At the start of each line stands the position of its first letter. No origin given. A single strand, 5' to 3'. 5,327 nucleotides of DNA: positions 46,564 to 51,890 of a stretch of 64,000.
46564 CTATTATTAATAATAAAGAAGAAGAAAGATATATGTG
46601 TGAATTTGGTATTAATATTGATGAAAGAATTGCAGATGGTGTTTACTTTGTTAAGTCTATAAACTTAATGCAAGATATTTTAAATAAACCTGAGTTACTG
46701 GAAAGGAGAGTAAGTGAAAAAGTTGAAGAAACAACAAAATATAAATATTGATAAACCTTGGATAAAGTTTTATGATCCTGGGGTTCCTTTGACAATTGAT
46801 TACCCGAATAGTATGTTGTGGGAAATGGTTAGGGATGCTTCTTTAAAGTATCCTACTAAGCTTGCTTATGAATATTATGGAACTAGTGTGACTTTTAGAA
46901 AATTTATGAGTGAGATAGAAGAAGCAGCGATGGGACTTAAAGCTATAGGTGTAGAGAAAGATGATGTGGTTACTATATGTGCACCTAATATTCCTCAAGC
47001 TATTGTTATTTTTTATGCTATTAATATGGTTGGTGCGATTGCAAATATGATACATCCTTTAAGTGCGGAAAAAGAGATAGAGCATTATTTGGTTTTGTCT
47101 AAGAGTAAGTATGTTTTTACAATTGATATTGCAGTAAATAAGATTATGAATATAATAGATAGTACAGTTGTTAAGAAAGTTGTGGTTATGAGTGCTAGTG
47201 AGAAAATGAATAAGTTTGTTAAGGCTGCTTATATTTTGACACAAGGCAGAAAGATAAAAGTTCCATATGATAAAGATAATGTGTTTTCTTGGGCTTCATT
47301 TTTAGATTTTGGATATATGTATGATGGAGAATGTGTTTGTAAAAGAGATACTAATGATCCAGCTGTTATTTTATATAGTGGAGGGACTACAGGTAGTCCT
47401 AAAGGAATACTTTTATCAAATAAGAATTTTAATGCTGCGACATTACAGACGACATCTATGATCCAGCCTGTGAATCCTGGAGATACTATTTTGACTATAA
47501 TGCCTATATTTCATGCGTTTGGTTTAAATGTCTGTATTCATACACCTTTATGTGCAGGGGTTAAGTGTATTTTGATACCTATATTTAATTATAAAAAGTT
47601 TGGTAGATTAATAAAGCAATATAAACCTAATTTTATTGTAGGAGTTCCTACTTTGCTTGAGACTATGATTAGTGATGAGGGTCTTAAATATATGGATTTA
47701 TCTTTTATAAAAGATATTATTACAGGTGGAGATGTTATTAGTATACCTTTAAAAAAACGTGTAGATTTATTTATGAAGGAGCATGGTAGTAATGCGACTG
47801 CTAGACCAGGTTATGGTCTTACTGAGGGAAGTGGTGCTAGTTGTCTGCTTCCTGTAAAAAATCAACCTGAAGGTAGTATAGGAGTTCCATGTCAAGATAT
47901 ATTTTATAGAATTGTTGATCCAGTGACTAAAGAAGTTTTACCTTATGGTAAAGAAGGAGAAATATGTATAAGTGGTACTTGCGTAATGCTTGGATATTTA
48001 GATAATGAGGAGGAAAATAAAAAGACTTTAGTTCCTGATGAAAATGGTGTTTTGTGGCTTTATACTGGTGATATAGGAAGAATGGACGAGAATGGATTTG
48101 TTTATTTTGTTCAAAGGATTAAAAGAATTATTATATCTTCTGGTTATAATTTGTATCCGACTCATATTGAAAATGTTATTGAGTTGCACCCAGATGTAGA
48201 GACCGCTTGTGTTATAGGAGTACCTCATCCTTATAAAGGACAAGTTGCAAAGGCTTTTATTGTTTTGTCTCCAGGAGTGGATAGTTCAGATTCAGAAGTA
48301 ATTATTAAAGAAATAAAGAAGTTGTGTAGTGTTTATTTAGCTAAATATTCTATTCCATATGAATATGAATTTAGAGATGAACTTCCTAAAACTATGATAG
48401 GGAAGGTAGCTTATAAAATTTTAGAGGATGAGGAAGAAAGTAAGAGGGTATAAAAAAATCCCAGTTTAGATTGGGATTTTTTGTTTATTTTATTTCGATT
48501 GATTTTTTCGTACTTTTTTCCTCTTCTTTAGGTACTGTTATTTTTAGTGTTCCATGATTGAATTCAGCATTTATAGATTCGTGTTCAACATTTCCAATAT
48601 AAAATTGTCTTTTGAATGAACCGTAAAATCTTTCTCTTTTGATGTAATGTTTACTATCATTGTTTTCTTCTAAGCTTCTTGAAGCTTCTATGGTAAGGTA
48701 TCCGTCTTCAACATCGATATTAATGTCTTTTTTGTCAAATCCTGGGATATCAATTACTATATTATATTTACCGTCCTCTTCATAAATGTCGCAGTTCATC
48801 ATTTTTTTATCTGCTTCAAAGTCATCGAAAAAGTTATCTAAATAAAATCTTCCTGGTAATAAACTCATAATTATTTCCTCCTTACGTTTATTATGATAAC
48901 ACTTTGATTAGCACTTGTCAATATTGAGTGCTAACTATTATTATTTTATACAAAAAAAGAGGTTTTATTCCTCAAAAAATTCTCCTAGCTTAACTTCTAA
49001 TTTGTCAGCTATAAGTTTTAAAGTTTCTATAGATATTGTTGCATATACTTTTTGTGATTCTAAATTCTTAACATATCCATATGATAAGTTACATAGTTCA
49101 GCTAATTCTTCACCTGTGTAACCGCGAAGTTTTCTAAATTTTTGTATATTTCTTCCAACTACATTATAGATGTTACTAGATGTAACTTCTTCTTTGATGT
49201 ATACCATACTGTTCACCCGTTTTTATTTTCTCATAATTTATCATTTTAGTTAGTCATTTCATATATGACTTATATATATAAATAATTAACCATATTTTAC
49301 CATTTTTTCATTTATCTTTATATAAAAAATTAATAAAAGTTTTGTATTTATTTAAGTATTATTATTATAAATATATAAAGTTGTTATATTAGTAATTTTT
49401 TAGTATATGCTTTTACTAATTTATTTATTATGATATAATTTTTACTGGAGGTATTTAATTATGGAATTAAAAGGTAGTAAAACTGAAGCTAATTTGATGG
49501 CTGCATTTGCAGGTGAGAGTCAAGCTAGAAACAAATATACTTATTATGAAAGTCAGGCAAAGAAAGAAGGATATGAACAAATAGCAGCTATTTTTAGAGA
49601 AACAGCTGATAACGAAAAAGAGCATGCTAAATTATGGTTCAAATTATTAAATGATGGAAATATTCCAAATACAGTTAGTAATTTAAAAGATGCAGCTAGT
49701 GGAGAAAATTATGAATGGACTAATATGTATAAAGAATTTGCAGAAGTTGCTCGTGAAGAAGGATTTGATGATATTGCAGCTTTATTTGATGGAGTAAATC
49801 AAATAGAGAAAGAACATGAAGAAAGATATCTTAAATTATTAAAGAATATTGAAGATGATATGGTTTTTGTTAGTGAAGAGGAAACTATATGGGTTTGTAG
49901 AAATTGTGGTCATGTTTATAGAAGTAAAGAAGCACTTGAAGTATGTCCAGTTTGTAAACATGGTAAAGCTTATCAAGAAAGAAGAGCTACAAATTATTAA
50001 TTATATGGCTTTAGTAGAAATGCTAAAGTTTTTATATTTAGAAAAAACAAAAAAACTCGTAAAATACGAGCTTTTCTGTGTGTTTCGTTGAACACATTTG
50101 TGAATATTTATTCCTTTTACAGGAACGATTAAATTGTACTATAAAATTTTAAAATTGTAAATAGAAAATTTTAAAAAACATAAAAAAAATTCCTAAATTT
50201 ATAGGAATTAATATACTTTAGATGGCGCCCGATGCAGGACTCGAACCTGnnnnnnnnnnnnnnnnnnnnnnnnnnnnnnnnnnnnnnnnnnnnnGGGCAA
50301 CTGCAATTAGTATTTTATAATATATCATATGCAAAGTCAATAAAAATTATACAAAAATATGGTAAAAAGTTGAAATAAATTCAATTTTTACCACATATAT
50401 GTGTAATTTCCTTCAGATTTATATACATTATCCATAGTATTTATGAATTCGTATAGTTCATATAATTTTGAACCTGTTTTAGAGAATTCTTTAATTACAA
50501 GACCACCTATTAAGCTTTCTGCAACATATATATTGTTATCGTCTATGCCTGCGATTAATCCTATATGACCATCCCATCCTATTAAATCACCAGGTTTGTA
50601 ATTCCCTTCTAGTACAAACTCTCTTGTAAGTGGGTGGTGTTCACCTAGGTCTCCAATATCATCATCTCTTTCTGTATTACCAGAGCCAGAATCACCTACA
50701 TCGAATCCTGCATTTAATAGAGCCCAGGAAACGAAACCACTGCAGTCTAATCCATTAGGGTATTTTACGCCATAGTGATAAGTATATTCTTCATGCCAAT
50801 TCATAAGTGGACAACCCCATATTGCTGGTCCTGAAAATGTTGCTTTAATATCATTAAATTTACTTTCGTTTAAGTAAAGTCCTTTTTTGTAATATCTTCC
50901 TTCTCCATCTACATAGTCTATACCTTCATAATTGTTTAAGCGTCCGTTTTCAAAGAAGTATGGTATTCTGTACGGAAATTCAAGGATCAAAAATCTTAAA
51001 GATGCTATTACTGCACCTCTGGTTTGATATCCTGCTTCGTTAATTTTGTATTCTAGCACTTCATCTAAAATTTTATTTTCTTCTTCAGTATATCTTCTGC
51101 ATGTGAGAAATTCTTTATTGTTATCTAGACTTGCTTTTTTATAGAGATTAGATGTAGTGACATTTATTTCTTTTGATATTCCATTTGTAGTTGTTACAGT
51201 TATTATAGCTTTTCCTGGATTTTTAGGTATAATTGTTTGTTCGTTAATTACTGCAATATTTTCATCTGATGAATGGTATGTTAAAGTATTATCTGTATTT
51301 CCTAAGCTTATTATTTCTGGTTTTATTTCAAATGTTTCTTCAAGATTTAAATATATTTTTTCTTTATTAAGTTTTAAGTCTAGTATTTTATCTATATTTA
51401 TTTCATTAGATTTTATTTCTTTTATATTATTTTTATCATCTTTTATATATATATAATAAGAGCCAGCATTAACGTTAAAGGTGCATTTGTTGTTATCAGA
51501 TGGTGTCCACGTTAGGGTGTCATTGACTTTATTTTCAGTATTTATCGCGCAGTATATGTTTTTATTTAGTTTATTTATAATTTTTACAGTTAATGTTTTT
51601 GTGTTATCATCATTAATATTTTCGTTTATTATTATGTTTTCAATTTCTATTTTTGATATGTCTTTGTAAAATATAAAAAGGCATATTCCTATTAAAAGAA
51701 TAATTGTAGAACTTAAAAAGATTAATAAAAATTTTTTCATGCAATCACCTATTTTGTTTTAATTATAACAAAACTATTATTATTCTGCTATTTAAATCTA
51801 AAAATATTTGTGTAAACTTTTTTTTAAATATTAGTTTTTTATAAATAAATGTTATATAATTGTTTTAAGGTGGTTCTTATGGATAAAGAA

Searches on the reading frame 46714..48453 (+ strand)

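Call 23: search_protein_families(library=ncbifam, proteins=[window:46714-48453:+], max_evalue=0.00001)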
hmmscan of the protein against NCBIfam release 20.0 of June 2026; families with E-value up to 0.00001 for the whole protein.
window:46714-48453:+ (579 aa): 105 families (the best 25 are shown)
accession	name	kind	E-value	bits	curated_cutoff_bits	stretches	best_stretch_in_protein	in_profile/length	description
NF004114.0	PRK05605.1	equivalog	6.7e-108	361.5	766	1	6-572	7-567/575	long-chain-fatty-acid--CoA ligase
NF006181.0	PRK08314.1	subfamily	9.7e-107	357.5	705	1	13-577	4-557/563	long-chain-fatty-acid--CoA ligase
NF005220.0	PRK06710.1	equivalog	1.7e-100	336.7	1116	1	11-577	2-556/563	long-chain-fatty-acid--CoA ligase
NF004837.0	PRK06187.1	subfamily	1.3e-97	327.3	476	1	34-573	9-521/531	long-chain-fatty-acid--CoA ligase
NF005463.0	PRK07059.1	subfamily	2.8e-82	276.9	869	1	13-573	2-555/557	long-chain-fatty-acid--CoA ligase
NF006523.0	PRK08974.1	equivalog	2.7e-80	270.1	884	1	12-577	1-556/561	long-chain-fatty-acid--CoA ligase FadD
NF006442.0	PRK08751.1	equivalog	1.7e-77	261.1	1023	1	11-573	2-557/560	long-chain fatty acid--CoA ligase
NF004229.0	PRK05677.1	subfamily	2.3e-74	250.9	879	1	13-577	3-558/563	long-chain-fatty-acid--CoA ligase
NF004822.0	PRK06178.1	equivalog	3.6e-70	237.1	782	1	11-575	13-568/571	acyl-CoA synthetase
NF005714.0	PRK07529.1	subfamily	1.3e-69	235.2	632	1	57-573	62-575/640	acyl-CoA synthetase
NF005801.1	PRK07656.1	equivalog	1.8e-69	234.7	657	1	37-567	5-496/500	FadD3 family acyl-CoA ligase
NF005307.0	PRK06839.1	equivalog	5.5e-68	229.8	748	1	47-572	16-491/496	o-succinylbenzoate--CoA ligase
NF005702.0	PRK07514.1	subfamily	8.9e-67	225.6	558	1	209-574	152-500/506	malonyl-CoA synthase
NF009233.0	PRK12583.1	subfamily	1.9e-65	221.4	832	1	53-568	40-544/558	fatty acid CoA ligase family protein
NF052269.1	Staph_lig_FadD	equivalog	8e-65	219.1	650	1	212-570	148-489/499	long-chain-fatty-acid--CoA ligase FadD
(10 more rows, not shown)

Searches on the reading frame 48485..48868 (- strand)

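Call 23: search_protein_families(library=ncbifam, proteins=[window:48485-48868:-], max_evalue=0.00001)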
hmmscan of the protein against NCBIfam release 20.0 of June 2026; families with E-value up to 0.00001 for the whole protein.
window:48485-48868:- (127 aa): 4 families
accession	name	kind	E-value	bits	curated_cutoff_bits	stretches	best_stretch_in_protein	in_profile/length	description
NF042420.1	Hsp18_Clos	equivalog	2.6e-34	118.4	195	1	7-127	26-147/147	heat shock protein Hsp18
NF041799.1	Hsp14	equivalog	1.5e-19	70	100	1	21-126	16-117/118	archaeal heat shock protein Hsp14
NF041800.1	Hsp20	equivalog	5.7e-12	45.5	140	1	26-126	76-161/162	archaeal heat shock protein Hsp20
NF008618.0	PRK11597.1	equivalog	2.8e-06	27.3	207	1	30-118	40-125/142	small heat shock chaperone IbpB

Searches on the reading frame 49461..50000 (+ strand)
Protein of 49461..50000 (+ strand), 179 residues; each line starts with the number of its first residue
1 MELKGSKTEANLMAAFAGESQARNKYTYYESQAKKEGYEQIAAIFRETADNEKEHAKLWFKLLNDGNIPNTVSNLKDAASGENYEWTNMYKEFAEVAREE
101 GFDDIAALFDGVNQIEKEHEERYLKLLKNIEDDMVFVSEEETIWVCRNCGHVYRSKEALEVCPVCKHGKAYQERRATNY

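Call 23: search_protein_families(library=ncbifam, proteins=[window:49461-50000:+], max_evalue=0.00001)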
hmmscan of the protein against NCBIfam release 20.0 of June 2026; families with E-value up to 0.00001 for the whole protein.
window:49461-50000:+ (179 aa): 2 families
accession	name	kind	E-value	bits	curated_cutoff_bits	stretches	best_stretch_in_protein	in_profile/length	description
NF045767.1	RuberyRbr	equivalog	3e-73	246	200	1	2-179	3-194/194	rubrerythrin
NF045783.1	Nigrythrn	equivalog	3.8e-24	85.9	340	1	7-170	28-197/202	nigerythrin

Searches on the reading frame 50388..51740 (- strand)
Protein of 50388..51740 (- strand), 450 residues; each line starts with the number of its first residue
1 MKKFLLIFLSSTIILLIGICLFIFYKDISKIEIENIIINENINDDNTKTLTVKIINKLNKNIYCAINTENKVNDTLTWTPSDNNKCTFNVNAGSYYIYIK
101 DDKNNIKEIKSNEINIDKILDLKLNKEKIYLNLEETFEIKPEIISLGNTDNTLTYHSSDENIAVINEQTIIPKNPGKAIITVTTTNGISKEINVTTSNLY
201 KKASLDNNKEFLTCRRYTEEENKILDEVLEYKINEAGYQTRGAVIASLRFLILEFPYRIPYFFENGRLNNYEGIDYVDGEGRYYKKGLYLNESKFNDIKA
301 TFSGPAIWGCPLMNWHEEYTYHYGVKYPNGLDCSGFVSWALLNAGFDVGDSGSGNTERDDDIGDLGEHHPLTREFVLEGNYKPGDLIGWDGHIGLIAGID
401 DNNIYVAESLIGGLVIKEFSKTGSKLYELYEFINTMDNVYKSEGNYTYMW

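Call 23: search_protein_families(library=ncbifam, proteins=[window:50388-51740:-], max_evalue=0.00001)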
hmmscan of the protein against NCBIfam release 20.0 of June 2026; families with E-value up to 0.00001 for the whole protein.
window:50388-51740:- (450 aa): 0 families

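Call 41: search_protein_families(library=pfam, proteins=[window:50388-51740:-], max_evalue=0.001)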
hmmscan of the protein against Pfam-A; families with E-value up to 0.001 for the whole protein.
window:50388-51740:- (450 aa): 1 family
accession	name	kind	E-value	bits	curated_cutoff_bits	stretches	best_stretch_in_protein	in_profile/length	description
PF00877.26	NLPC_P60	-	2.7e-06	27.8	23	1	320-417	3-89/105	NlpC/P60 family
